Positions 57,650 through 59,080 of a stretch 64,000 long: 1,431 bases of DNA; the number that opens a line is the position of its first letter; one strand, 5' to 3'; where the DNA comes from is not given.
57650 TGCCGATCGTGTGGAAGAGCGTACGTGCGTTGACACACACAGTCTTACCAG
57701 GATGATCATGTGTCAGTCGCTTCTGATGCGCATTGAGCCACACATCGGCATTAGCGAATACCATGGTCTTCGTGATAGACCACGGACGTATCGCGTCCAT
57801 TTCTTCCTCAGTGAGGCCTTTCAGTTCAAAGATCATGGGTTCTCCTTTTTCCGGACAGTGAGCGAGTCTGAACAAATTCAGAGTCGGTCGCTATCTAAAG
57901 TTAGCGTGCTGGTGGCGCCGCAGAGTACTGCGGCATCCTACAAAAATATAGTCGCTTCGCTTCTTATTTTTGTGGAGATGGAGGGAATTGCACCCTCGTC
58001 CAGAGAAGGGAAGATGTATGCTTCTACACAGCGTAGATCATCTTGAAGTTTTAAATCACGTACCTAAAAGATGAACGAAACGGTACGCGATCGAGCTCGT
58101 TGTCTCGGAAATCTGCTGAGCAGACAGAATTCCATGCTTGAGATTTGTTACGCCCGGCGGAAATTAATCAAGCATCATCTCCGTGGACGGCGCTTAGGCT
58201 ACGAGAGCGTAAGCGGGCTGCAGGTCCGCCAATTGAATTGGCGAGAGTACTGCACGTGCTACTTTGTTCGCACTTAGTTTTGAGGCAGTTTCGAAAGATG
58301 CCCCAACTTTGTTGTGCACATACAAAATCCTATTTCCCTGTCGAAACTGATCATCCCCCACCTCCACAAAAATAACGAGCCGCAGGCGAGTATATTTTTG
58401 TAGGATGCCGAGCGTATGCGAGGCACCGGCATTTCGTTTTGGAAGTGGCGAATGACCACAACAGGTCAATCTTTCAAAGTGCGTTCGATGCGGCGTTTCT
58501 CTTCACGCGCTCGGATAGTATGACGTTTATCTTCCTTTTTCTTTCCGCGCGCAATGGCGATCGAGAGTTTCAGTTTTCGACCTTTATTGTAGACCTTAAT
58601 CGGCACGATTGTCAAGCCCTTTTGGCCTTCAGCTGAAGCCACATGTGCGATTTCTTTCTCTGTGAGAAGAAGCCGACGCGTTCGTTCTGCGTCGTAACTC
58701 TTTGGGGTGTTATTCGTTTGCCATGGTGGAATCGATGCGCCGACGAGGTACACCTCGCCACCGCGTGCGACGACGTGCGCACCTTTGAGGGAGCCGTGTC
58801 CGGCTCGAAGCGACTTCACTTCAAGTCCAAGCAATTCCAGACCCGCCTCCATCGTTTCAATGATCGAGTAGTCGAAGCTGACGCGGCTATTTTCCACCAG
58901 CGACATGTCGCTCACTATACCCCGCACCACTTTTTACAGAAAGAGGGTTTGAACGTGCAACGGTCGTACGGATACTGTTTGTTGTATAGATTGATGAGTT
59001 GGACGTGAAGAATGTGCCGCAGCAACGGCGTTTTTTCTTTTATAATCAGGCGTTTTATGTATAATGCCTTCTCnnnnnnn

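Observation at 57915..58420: tmRNA gene bracketed by ~55-bp inverted repeats that extend the acceptor helix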

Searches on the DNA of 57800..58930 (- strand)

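Call 15: search_rna_families(sources=[L001, L006, L007, L014, L023, L028, L034, L040, L042, L043, L056], threshold=gathering)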
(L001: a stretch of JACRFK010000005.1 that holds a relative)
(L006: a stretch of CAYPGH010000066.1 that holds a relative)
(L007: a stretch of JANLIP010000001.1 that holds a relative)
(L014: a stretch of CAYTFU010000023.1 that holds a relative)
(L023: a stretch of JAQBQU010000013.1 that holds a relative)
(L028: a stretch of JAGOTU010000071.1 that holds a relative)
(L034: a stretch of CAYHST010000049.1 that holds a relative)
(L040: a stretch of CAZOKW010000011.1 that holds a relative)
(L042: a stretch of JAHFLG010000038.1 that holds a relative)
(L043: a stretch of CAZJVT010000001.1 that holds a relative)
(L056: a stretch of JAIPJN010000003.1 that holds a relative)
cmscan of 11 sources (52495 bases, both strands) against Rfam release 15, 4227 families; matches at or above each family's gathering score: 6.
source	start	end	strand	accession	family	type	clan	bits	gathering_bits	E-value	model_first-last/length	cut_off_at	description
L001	3496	3883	+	RF00023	tmRNA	Gene;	CL00001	111.9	47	5.6e-43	1-374/374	no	transfer-messenger RNA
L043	3428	3756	+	RF00023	tmRNA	Gene;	CL00001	105.3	47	3.3e-40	1-374/374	no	transfer-messenger RNA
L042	537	866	+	RF00023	tmRNA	Gene;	CL00001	102.9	47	3.5e-39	1-374/374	no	transfer-messenger RNA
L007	3503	3904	+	RF00023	tmRNA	Gene;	CL00001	84.5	47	2.1e-31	1-374/374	no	transfer-messenger RNA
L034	396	841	+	RF00023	tmRNA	Gene;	CL00001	66.3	47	1e-23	1-374/374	no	transfer-messenger RNA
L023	3723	3990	+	RF00023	tmRNA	Gene;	CL00001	50.8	47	3.7e-17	1-254/374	3'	transfer-messenger RNA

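Call 52: search_rna_families(source=window, start=57800, end=58700, threshold=evalue, max_evalue=1)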
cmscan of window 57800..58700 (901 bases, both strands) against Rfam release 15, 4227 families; matches with E-value up to 1: 3.
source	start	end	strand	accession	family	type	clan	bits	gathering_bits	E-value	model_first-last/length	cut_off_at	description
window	57970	58358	-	RF00023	tmRNA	Gene;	CL00001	93.3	47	6.9e-37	1-374/374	no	transfer-messenger RNA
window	57800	58033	-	RF04321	tmRNA_permuted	Gene;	-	18.6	47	0.17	1-96/213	3'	permuted transfer-messenger RNA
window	57818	57860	-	RF01962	RMST_1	Gene; lncRNA;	-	15.1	40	0.84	1-61/61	no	Rhabdomyosarcoma 2 associated transcript conserved region 1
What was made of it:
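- Tried and rejected: A permissive Rfam scan of 57800-58700 found only the tmRNA and sub-threshold noise (call 52).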
